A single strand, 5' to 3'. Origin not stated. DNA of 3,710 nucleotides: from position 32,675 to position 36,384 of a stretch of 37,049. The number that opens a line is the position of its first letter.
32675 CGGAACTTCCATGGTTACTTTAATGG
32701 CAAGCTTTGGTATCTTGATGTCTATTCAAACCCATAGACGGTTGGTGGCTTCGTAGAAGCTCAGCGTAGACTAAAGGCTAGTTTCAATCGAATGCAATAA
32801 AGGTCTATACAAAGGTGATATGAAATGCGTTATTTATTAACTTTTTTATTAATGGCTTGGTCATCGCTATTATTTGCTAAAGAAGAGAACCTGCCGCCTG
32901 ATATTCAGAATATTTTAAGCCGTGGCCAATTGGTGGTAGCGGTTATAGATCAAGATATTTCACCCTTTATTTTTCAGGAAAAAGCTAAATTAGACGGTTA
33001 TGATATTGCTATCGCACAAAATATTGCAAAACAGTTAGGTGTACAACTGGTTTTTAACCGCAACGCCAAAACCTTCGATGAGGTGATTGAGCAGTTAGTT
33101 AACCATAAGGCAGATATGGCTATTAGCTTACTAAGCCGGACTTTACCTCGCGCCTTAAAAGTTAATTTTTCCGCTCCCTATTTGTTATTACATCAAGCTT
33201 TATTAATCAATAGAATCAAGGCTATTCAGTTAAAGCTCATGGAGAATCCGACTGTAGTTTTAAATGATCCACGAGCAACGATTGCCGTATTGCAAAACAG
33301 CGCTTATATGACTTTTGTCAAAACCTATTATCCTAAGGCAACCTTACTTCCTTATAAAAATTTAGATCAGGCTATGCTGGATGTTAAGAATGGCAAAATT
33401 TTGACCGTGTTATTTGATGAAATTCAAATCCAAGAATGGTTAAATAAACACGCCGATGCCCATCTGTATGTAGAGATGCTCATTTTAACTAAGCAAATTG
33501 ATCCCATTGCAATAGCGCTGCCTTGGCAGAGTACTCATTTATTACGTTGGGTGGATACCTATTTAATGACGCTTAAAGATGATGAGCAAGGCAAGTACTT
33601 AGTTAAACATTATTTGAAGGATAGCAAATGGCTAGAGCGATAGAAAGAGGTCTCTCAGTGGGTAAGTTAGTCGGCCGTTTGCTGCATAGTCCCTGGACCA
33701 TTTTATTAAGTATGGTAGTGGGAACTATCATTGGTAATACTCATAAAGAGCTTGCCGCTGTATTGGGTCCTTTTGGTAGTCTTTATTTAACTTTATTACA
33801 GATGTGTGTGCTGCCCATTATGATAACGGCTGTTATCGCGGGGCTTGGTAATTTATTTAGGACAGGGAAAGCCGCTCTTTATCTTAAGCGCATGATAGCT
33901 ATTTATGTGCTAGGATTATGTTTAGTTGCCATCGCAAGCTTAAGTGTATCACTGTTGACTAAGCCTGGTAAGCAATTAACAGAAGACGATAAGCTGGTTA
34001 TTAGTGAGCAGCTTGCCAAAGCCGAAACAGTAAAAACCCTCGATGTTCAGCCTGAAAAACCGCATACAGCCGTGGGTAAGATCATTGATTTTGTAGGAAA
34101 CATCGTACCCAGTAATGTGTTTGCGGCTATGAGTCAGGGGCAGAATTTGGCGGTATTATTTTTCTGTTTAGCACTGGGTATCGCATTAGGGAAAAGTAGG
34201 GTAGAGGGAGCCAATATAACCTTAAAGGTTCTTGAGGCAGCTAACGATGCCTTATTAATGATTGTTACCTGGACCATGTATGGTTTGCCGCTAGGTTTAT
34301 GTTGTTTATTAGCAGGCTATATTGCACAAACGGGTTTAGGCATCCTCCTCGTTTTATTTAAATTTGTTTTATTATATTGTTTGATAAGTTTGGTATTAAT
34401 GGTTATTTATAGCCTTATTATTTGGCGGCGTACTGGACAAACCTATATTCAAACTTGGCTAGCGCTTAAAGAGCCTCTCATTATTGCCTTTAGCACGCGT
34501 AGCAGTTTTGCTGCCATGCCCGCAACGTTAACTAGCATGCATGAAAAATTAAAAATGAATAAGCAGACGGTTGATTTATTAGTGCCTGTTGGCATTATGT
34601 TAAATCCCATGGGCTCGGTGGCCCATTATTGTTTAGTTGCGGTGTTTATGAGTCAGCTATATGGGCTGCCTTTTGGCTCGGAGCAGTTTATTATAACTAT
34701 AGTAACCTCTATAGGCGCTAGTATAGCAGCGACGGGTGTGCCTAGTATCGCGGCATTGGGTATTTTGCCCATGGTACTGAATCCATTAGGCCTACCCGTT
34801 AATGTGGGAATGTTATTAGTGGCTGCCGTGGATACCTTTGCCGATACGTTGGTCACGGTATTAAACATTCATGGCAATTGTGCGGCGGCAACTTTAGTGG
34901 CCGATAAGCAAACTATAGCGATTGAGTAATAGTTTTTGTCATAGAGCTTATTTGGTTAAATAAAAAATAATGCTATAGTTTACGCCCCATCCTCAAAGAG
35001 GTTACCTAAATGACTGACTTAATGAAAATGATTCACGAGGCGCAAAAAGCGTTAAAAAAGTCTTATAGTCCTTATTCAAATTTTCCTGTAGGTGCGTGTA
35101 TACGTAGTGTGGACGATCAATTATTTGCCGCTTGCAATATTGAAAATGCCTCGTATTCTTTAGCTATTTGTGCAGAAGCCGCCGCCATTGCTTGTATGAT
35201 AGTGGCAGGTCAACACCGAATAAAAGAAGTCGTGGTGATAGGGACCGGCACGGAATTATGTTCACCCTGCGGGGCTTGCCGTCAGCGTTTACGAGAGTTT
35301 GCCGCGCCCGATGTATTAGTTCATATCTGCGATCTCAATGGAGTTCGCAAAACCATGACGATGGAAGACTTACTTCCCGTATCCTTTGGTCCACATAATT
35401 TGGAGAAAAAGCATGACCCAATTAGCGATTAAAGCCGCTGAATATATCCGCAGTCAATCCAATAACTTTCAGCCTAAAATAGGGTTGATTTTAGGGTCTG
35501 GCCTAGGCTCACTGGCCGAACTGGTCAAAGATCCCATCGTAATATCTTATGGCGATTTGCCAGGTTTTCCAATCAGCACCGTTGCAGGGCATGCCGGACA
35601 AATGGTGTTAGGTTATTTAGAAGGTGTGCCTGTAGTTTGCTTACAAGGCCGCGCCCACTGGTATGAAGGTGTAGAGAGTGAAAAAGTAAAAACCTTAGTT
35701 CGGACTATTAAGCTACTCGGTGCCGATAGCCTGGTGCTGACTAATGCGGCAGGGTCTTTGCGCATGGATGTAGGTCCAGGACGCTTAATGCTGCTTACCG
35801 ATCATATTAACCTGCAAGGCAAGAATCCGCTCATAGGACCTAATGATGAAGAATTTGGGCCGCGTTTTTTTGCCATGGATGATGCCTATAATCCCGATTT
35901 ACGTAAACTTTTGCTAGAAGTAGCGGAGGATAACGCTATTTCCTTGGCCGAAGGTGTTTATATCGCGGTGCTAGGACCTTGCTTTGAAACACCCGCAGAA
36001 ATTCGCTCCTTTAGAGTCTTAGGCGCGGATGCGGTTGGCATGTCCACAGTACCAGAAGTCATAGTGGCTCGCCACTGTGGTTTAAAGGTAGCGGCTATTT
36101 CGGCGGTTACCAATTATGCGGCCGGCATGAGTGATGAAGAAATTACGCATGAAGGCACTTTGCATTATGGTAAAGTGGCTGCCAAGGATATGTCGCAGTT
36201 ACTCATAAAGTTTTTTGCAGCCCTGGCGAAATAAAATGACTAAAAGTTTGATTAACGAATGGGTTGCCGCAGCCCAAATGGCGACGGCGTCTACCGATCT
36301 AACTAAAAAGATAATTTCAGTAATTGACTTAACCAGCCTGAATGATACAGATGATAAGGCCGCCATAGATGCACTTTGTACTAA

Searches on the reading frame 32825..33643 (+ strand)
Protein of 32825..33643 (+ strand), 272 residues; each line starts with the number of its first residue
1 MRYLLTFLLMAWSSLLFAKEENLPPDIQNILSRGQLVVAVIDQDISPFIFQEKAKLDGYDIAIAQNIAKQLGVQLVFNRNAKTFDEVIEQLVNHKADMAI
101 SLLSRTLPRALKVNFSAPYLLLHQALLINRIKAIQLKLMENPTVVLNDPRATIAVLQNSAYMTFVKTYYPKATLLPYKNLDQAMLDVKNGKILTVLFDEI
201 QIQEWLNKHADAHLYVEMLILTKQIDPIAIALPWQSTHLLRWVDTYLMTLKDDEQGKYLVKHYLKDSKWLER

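Call 65: search_protein_families(library=pfam, proteins=[window:32825-33643:+], max_evalue=0.001)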
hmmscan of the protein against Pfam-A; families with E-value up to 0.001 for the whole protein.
window:32825-33643:+ (272 aa): 2 families
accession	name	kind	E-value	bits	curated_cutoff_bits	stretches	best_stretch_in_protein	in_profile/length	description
PF00497.25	SBP_bac_3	-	2.8e-21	76.1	26.4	1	39-265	3-131/132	Bacterial extracellular solute-binding proteins, family 3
PF10613.14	Lig_chan-Glu_bd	-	1.2e-06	29.1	30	1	49-129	14-112/115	Ligated ion channel L-glutamate- and glycine-binding site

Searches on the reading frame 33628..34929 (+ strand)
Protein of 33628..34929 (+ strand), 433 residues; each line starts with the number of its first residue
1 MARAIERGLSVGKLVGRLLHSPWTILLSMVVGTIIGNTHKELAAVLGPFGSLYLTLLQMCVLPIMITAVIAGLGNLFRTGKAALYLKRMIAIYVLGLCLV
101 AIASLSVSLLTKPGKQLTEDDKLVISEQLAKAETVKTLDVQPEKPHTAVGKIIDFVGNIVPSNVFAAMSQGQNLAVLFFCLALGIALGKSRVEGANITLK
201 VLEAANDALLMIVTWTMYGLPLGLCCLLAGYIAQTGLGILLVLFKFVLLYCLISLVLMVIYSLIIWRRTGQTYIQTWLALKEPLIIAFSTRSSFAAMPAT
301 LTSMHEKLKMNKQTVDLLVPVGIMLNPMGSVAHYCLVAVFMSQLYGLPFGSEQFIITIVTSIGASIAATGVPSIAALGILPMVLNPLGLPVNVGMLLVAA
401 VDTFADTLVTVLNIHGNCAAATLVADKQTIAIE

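Call 65: search_protein_families(library=pfam, proteins=[window:33628-34929:+], max_evalue=0.001)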
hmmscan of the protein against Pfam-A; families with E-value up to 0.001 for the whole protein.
window:33628-34929:+ (433 aa): 1 family
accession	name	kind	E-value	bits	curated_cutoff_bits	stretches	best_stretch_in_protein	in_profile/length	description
PF00375.23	SDF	-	1.8e-76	258.1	27.9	1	23-425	3-385/387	Sodium:dicarboxylate symporter family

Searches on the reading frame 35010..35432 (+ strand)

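Call 65: search_protein_families(library=pfam, proteins=[window:35010-35432:+], max_evalue=0.001)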
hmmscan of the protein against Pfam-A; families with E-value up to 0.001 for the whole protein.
window:35010-35432:+ (140 aa): 2 families
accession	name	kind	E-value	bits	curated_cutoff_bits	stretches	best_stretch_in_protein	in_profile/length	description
PF00383.29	dCMP_cyt_deam_1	-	3.4e-17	62.7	25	1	3-105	3-101/102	Cytidine and deoxycytidylate deaminase zinc-binding region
PF08211.18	dCMP_cyt_deam_2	-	7.9e-10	39.5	25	1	6-77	43-116/130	Cytidine and deoxycytidylate deaminase zinc-binding region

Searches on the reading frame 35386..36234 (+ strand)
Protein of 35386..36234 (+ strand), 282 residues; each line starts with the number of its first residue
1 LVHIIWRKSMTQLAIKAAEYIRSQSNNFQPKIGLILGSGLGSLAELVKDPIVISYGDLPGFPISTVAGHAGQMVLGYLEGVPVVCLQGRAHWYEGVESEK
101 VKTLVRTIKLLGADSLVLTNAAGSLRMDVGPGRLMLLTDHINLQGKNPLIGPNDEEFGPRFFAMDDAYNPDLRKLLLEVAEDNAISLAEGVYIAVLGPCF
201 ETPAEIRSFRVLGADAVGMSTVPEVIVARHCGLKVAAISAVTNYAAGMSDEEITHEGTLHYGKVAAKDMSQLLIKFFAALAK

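Call 65: search_protein_families(library=pfam, proteins=[window:35386-36234:+], max_evalue=0.001)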
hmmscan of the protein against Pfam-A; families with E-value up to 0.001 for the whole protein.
window:35386-36234:+ (282 aa): 1 family
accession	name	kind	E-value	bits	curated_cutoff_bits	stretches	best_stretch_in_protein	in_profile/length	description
PF01048.26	PNP_UDP_1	-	3.5e-54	184.1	25.1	1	31-277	1-232/233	Phosphorylase superfamily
